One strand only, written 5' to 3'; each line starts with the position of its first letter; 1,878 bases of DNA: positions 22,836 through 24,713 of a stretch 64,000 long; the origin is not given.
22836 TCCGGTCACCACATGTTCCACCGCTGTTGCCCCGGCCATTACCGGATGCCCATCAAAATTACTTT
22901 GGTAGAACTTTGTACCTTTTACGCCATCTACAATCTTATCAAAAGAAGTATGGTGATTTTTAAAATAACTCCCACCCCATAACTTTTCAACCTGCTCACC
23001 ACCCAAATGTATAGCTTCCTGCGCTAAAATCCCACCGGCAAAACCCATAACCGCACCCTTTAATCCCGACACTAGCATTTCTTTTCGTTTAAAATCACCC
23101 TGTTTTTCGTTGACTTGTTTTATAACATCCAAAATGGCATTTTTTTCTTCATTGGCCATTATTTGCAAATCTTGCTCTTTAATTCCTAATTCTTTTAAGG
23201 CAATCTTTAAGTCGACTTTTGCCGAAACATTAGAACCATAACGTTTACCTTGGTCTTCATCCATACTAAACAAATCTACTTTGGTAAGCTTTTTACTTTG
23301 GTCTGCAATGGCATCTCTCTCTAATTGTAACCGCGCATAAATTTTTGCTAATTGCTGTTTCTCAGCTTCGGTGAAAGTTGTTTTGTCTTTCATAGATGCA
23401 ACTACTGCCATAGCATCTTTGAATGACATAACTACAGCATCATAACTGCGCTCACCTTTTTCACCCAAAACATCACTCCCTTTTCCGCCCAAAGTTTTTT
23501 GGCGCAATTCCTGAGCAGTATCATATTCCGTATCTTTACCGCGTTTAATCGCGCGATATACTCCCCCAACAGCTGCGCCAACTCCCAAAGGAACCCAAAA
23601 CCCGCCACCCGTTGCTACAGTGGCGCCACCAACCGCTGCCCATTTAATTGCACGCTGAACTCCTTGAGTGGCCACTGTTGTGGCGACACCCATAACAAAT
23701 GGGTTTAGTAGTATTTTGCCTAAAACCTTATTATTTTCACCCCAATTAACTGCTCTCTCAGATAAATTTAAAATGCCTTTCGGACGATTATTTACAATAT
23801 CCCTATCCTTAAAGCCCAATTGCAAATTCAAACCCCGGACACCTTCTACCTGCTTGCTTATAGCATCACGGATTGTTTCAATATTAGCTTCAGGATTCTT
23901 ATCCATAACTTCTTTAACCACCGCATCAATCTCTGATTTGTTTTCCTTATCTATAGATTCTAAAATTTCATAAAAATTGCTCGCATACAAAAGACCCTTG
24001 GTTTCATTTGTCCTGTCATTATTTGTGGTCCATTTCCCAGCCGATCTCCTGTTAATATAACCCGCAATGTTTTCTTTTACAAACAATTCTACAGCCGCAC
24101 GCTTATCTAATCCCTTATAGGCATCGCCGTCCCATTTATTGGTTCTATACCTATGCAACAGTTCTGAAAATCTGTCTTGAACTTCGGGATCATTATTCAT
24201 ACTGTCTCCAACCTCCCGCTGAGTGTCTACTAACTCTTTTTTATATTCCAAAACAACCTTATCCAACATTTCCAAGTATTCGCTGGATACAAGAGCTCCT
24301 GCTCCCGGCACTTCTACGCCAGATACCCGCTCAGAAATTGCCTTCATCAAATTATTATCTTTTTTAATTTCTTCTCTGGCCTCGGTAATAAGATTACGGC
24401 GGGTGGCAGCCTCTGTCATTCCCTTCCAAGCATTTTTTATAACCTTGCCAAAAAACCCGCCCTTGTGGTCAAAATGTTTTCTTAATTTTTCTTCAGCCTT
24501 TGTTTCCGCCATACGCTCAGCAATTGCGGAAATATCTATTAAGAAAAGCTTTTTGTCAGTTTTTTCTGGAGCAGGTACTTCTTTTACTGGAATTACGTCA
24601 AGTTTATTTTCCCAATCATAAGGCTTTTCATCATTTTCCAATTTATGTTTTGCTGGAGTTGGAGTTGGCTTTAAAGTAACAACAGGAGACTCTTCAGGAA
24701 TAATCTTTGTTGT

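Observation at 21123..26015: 1630-aa giant protein with cytoplasmic coiled-coil N-half, glycine-zipper transmembrane hairpin and extracellular C-half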

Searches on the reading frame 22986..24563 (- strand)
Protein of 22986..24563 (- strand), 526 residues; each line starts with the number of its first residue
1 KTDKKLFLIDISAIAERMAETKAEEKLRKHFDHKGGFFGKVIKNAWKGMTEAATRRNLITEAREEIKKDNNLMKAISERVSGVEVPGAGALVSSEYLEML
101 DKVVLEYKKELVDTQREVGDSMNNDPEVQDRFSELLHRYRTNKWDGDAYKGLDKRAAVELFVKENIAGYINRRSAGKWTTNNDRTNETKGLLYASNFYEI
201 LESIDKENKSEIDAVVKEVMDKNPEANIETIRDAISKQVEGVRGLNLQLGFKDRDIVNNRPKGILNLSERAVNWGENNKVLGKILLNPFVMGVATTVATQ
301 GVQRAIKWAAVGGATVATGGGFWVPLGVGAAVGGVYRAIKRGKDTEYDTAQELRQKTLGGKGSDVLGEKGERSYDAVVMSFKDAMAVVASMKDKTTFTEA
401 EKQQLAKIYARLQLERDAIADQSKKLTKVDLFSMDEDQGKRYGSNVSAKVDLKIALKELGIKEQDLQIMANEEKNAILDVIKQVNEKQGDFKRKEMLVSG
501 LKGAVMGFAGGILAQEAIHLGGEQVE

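Call 52: find_homologous_proteins(query=A5, max_evalue=0.00001)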
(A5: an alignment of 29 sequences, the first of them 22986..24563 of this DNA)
Query A5 (29 sequences) (526 aa, profile of the alignment): 1 proteins with E <= 0.00001 among 8000 candidates.
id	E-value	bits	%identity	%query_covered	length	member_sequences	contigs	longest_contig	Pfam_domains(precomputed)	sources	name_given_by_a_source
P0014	1.7e-77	279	68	58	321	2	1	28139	-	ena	-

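Call 63: predict_structure(alignment_id=A5)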
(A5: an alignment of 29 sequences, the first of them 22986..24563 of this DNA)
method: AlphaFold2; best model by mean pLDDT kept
length: 526 residues; sequences in the alignment: 29
mean_pLDDT: 75.7   pTM: 0.74
mean pLDDT of the five models: 75.7, 73.8, 73.0, 70.3, 70.0
residues with pLDDT >= 90: 84; 70-90: 275; 50-70: 130; < 50: 37
segments of 3 or more residues with pLDDT < 50: 86-90, 301-321, 420-424
pLDDT, mean of each block of 10 residues (from residue 1): 78 83 80 67 69 81 75 53 49 74 91 84 86 89 84 86 90 73 64 89 83 81 79 64 76 61 64 70 60 54 41 38 61 79 83 83 66 83 95 92 95 76 59 87 86 93 91 92 87 85 74 67 53
secondary structure, 60 per line:
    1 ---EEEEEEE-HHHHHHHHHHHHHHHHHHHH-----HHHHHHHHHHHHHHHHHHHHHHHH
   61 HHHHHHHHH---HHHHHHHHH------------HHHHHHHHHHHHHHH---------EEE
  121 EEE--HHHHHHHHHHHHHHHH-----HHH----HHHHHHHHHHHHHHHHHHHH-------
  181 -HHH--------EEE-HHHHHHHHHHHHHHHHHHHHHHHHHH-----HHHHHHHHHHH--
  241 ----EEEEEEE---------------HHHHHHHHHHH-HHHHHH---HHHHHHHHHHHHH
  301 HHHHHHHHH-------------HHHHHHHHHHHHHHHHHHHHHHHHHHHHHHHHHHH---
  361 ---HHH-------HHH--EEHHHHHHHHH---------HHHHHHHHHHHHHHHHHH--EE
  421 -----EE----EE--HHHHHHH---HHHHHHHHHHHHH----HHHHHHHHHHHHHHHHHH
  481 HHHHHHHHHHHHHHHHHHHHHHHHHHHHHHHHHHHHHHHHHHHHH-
elements in order: E4-10 H12-31 H37-69 H73-81 H94-108 E118-123 H126-141 H154-173 E193-195 H197-222 H228-238 E245-251 H267-277 H279-284 H288-309 H323-357 H381-389 H399-416 H436-442 H446-458 H463-525

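Call 69: fold_search(model_id=the predicted structure, library=pdb)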
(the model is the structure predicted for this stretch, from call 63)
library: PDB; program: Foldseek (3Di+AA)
matches with E <= 10: 125; with E <= 0.001: 0
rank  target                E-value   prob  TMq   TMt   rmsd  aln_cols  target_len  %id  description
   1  5d58                  4.2e-01  0.07  0.11  0.12  24.7       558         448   12  In meso in situ serial X-ray crystallography structure of the PepTSt-Ala-Phe complex at 100 K (released 2016-01-13)
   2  6yof                  4.5e-01  0.08  0.12  0.13  25.0       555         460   12  Structure of PepTSt from COC IMISX setup collected by rotation serial crystallography on crystals prelocated by 2D X-ray (released 2020-11-04)
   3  5oxo                  6.7e-01  0.08  0.12  0.13  24.3       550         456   11  PepTSt apo structure (released 2018-02-21)
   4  8g08_a                8.2e-01  0.06  0.07  0.13  25.4       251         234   12  Cryo-EM structure of SQ31f-bound Mycobacterium smegmatis ATP synthase rotational state 1 (backbone model) (released 2023-02-15)
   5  7p3r_B                1.1e+00  0.12  0.12  0.17  28.1       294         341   10  Helical structure of the toxin MakA from Vibrio cholera (released 2022-02-23)
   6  7rtu_B                1.2e+00  0.08  0.11  0.15  28.8       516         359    8  Cryo-EM structure of a TTYH2 trans-dimer (released 2021-08-25)
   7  5oxq                  1.2e+00  0.05  0.11  0.12  24.1       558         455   11  PepTSt in complex with HEPES (300 mM) (released 2018-02-21)
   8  7e9r_D                1.2e+00  0.03  0.10  0.10  29.7       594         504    9  Crystal structure of Sesquisabinene B Synthase 1 mutant T313S (released 2022-03-09)
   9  6ek4_A                1.3e+00  0.04  0.07  0.11  40.5       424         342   12  PaxB from Photorhabdus luminescens (released 2018-05-16)
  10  6k16                  1.5e+00  0.06  0.14  0.14  27.6       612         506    9  Crystal Structure of Sesquisabinene B Synthase 1 from Santalum album (released 2019-06-12)
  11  7e6w_A                1.5e+00  0.04  0.12  0.12  29.8       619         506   10  Crystal structure of Sesquisabinene B Synthase 1 mutant G418A and F419N (released 2022-03-02)
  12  9s36_A                1.7e+00  0.06  0.09  0.14  27.6       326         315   14  Cryo-EM structure of Candida albicans Vrg4 bound to an inhibitory nanobody and GDP-Mannose. (released 2025-09-03)
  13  8g07_a                1.9e+00  0.07  0.08  0.16  23.2       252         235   10  Cryo-EM structure of SQ31f-bound Mycobacterium smegmatis ATP synthase FO region (released 2023-02-15)
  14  6fmr                  1.9e+00  0.03  0.11  0.12  24.9       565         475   11  IMISX-EP of Se-PepTSt (released 2018-08-29)
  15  3mav_D                2.0e+00  0.03  0.09  0.12  28.9       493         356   11  Crystal structure of Plasmodium vivax putative farnesyl pyrophosphate synthase (Pv092040) (released 2010-04-14)
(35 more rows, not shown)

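Call 80: fold_search(model_id=the predicted structure, library=viral)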
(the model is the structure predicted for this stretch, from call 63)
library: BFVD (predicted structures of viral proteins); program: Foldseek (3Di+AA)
matches with E <= 10: 173; with E <= 0.001: 0
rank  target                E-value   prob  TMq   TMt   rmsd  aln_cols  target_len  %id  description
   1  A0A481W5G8            3.9e-02  0.47  0.15  0.18  18.6       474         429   11  Virion structural protein [Pseudomonas phage Psa21]
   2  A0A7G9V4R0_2          1.6e-01  0.11  0.08  0.06  60.3       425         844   14  (no name in the UniProt tables at hand)
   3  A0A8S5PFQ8            1.6e-01  0.09  0.09  0.07  33.6       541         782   12  Minor tail protein [Caudovirales sp. ctbaM10]
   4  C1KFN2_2              2.5e-01  0.12  0.10  0.06  39.5       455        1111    8  Putative tail fibre protein [Lactobacillus phage Lb338-1]
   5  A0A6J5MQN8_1          2.5e-01  0.08  0.10  0.07  33.0       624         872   11  Tape measure protein [uncultured Caudovirales phage]
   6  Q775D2                4.3e-01  0.15  0.10  0.19  30.4       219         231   14  Bbp12 [Bordetella phage BPP-1]
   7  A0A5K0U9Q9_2          6.1e-01  0.08  0.13  0.10  30.6       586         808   12  Ankyrin repeat protein [Yasminevirus sp. GU-2018]
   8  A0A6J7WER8            7.2e-01  0.21  0.11  0.24  18.4       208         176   13  Uncharacterized protein [uncultured Caudovirales phage]
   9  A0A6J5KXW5            8.2e-01  0.14  0.10  0.23  19.6       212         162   17  Uncharacterized protein [uncultured Caudovirales phage]
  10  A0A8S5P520            8.6e-01  0.09  0.12  0.12  37.9       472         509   12  Uncharacterized protein (Fragment) [Siphoviridae sp. ct58H1]
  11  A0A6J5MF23            9.0e-01  0.09  0.09  0.13  30.3       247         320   16  Uncharacterized protein [uncultured Caudovirales phage]
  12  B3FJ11                1.0e+00  0.09  0.15  0.18  21.8       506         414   12  Virion structural protein [Pseudomonas phage 201phi2-1]
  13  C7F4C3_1              1.1e+00  0.06  0.11  0.07  32.5       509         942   10  (no name in the UniProt tables at hand)
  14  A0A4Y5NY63            1.2e+00  0.09  0.10  0.15  44.3       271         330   14  (no name in the UniProt tables at hand)
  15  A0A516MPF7            1.2e+00  0.04  0.10  0.09  31.8       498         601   14  (no name in the UniProt tables at hand)
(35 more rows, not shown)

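Call 90: search_solved_structures(query=A5, max_evalue=1)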
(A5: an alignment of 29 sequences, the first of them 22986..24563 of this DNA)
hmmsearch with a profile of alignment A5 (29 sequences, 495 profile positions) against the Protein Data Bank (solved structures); distinct sequences matched with E-value up to 1: 1.
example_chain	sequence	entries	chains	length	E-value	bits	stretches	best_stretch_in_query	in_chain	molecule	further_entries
3gyg_A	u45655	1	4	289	0.85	11.2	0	12-69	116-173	NTD biosynthesis operon putative hydrolase ntdB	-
